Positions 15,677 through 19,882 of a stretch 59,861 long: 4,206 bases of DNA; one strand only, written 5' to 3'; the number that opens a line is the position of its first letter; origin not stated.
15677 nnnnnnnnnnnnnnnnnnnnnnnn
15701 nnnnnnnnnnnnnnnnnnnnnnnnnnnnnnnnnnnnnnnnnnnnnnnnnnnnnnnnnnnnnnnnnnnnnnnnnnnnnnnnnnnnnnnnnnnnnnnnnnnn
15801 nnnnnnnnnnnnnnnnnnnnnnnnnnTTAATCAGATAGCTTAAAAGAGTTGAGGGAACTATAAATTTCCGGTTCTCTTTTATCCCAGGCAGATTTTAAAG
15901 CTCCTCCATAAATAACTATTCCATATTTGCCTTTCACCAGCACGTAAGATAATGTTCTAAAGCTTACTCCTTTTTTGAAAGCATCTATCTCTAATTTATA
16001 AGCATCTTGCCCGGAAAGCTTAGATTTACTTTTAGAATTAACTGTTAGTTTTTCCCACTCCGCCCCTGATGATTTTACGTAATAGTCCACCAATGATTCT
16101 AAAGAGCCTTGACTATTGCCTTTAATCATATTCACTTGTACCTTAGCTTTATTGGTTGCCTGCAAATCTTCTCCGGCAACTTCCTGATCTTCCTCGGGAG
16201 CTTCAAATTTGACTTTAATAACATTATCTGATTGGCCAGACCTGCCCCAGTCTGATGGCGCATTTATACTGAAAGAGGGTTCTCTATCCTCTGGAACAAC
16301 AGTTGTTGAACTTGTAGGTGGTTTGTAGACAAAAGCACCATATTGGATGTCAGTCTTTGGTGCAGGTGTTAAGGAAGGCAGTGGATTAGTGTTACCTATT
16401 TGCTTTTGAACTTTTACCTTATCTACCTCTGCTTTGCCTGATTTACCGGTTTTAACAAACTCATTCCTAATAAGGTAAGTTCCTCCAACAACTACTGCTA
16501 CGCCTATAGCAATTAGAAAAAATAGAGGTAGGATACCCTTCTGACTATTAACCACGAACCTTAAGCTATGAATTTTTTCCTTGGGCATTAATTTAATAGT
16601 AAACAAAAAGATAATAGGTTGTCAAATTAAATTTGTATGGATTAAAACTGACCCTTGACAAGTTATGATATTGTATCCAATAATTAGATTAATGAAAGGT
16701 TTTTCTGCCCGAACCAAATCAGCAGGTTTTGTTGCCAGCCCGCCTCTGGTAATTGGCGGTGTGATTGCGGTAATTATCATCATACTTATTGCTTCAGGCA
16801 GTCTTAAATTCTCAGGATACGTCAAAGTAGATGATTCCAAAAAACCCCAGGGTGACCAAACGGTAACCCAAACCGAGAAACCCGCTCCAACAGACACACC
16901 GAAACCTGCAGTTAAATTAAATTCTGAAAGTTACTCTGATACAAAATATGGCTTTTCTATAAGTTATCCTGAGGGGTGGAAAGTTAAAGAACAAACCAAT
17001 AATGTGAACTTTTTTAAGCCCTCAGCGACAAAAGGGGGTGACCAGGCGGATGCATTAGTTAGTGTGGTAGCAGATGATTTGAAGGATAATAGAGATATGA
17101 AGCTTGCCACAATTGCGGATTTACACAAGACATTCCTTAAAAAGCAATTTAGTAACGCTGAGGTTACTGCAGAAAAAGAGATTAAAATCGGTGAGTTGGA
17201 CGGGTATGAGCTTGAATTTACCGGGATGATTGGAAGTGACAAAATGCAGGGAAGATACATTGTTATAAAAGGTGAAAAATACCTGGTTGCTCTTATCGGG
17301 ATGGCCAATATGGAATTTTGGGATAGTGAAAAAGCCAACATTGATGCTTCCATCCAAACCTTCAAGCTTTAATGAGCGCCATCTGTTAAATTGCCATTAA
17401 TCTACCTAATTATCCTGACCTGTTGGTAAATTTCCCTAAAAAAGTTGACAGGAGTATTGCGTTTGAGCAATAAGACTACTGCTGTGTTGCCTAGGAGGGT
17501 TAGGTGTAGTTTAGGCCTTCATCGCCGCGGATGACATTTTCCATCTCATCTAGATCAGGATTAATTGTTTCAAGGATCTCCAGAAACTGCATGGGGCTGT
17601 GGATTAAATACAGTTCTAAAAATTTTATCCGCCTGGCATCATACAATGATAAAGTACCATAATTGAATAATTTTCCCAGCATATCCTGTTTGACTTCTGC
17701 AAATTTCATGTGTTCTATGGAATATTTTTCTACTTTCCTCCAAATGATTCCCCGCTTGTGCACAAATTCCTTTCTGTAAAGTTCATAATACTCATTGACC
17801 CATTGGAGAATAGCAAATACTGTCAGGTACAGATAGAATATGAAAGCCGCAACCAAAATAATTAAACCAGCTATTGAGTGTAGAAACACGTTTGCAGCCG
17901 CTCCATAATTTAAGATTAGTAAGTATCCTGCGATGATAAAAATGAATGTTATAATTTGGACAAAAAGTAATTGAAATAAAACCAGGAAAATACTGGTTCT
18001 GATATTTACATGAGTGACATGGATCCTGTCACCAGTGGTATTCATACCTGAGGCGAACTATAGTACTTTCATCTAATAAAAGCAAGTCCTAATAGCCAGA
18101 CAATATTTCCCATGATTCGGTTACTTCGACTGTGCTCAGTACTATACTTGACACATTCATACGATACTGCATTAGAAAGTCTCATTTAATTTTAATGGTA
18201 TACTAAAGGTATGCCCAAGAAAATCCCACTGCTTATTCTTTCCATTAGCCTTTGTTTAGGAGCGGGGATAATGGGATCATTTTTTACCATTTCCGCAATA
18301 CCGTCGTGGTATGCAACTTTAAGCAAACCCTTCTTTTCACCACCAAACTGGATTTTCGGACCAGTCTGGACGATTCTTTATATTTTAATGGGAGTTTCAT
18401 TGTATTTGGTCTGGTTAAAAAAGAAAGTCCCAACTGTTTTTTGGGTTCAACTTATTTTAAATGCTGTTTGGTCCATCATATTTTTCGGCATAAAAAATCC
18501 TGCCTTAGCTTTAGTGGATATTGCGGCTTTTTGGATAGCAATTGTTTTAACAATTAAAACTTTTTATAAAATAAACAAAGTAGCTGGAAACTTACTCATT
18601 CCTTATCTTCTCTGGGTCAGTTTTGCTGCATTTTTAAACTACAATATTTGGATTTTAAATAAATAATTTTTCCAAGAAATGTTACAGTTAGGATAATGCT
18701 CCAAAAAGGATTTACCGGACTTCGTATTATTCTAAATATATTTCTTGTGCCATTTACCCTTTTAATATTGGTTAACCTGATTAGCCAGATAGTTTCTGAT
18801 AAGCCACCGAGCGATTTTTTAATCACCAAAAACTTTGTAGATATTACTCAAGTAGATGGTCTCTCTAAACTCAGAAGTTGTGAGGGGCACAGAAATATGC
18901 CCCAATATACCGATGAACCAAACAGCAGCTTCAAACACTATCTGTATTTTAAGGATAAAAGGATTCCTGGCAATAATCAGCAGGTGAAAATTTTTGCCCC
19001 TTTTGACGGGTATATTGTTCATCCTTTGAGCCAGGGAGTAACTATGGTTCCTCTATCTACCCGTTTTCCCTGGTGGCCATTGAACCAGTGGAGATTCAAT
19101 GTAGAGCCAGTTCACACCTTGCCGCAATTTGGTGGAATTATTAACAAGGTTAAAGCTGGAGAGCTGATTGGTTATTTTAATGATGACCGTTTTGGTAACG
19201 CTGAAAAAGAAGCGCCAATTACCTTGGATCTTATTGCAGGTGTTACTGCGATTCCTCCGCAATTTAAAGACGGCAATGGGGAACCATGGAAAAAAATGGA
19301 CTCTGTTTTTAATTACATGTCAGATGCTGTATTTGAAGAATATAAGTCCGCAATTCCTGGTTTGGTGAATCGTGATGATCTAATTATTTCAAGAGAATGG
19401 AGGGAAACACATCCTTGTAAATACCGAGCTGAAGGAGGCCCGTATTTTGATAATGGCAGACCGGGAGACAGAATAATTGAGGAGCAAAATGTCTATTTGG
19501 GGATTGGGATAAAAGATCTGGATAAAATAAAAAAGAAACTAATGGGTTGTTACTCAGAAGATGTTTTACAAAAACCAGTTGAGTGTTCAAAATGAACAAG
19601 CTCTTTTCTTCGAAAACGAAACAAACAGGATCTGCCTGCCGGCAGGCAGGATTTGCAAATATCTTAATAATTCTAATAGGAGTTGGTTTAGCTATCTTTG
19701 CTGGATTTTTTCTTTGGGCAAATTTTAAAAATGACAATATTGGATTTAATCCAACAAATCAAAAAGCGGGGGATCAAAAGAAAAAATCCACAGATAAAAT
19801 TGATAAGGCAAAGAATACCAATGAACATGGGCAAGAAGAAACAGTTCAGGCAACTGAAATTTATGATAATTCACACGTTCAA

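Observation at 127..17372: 17-kb island of duplicated secreted or membrane-anchored protein modules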

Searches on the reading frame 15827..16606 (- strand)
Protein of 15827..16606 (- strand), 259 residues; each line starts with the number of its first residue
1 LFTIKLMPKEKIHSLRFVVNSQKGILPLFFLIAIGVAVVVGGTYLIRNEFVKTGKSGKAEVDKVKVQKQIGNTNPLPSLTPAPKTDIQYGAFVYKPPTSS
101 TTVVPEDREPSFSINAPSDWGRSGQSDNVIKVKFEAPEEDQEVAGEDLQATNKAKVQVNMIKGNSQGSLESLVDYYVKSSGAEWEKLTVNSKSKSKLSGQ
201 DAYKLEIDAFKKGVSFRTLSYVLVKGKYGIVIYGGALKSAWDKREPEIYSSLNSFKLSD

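Call 7: search_protein_families(library=pfam, max_evalue=0.1, proteins=[window:15827-16606:-])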
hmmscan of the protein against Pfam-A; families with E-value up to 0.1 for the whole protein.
window:15827-16606:- (259 aa): 2 families
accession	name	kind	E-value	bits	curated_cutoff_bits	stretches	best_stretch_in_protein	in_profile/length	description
PF01789.22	PsbP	-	8.1e-05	23.2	23.5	1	107-256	8-154/155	PsbP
PF22661.2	CO4A-B_CUB_C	-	0.0056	17.2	27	1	118-177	13-67/67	Complement C4A/B CUB C-terminal domain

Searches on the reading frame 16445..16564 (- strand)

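Call 70: search_protein_families(library=pfam, max_evalue=10, proteins=[window:16445-16564:-])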
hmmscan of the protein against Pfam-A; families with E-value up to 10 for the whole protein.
seq(40 aa): 1 family
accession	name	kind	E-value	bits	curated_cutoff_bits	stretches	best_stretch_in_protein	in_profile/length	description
PF06522.17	B12D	-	0.0049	16.6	21.5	1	9-35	4-28/54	NADH-ubiquinone reductase complex 1 MLRQ subunit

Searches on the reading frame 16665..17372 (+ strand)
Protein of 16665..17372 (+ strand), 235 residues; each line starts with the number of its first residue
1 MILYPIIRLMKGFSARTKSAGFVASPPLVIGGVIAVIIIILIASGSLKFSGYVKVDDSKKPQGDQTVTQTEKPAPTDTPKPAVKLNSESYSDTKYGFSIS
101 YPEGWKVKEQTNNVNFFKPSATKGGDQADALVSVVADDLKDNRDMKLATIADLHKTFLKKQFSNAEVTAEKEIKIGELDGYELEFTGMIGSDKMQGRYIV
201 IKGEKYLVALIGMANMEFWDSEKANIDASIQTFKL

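Call 7: search_protein_families(library=pfam, max_evalue=0.1, proteins=[window:16665-17372:+])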
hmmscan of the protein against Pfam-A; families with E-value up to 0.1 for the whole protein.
window:16665-17372:+ (235 aa): 4 families
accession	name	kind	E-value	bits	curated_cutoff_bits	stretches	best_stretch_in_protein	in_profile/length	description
PF18933.6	PsbP_2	-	2.1e-11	44.6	27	1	59-234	24-183/184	PsbP-like protein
PF01789.22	PsbP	-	4.7e-08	33.7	23.5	1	88-234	4-154/155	PsbP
PF08786.17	DcrB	-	0.00065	20.2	27.2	1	99-232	4-127/127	DcrB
PF10503.15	Esterase_PHB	-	0.049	13.3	23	1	93-137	43-87/219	Esterase PHB depolymerase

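Call 86: search_solved_structures(query=A7, max_evalue=5)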
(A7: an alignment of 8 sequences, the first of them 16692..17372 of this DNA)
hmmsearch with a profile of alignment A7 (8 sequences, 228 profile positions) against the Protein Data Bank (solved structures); distinct sequences matched with E-value up to 5: 8.
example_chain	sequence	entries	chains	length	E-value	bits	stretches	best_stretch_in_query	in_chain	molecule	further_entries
7eu3_1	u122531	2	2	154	0.0021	21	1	78-228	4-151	Photosynthetic NDH subunit of subcomplex L1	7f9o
9grx_0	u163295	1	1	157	0.011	18.6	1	81-226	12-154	Photosynthetic NDH subunit of lumenal location 1, chloroplastic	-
9umg_E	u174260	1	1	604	0.034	17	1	88-174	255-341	Vacuolar transporter chaperone 3 complex subunit 3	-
7ytj_E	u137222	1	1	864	0.037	16.9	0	88-174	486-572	Vacuolar transporter chaperone 3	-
8i6v_D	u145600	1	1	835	0.038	16.9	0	88-174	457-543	Vacuolar transporter chaperone 3 complex subunit 3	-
7wff_f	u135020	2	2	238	0.059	16.2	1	78-227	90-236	Photosynthetic NDH subunit of lumenal location 1, chloroplastic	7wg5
2xb3_A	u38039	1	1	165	0.52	13.1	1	77-226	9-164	PSBP PROTEIN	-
9vkd_A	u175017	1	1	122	1.6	11.6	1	108-192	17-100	De novo designed zinc hydrolase 2-8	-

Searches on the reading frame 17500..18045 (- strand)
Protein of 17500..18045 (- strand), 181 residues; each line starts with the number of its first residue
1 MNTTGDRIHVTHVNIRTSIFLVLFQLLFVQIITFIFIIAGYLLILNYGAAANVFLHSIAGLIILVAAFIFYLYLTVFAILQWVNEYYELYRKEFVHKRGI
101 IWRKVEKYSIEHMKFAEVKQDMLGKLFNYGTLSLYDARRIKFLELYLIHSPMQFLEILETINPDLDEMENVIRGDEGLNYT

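Call 7: search_protein_families(library=pfam, max_evalue=0.1, proteins=[window:17500-18045:-])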
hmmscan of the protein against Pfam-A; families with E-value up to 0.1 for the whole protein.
window:17500-18045:- (181 aa): 4 families
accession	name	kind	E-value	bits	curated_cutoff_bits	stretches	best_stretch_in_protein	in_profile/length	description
PF03703.20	bPH_2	-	8.5e-05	23.2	22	1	87-140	6-59/78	Bacterial PH domain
PF13903.11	Claudin_2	-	0.043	14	29.1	1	13-88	77-155/192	PMP-22/EMP/MP20/Claudin tight junction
PF10864.13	DUF2663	-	0.058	14.2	25.2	1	25-121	18-119/127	Protein of unknown function (DUF2663)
PF04443.18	LuxE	-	0.063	12.6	24.9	1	60-123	209-272/391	Acyl-protein synthetase, LuxE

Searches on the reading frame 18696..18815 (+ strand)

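Call 70: search_protein_families(library=pfam, max_evalue=10, proteins=[window:18696-18815:+])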
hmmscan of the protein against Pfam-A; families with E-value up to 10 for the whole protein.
seq(40 aa): 1 family
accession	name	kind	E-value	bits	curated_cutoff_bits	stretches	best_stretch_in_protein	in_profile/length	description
PF10164.14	BRI3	-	0.21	12.6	25.9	1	1-28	67-94/106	Brain protein I3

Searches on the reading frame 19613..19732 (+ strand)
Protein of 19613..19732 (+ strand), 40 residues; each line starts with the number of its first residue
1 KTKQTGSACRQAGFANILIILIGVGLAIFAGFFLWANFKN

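Call 70: search_protein_families(library=pfam, max_evalue=10, proteins=[window:19613-19732:+])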
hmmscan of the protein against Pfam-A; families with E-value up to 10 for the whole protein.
seq(40 aa): 1 family
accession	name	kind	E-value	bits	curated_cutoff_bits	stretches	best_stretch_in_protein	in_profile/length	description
PF03597.20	FixS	-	0.15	12.2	23.1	1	16-36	1-24/44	Cytochrome oxidase maturation protein cbb3-type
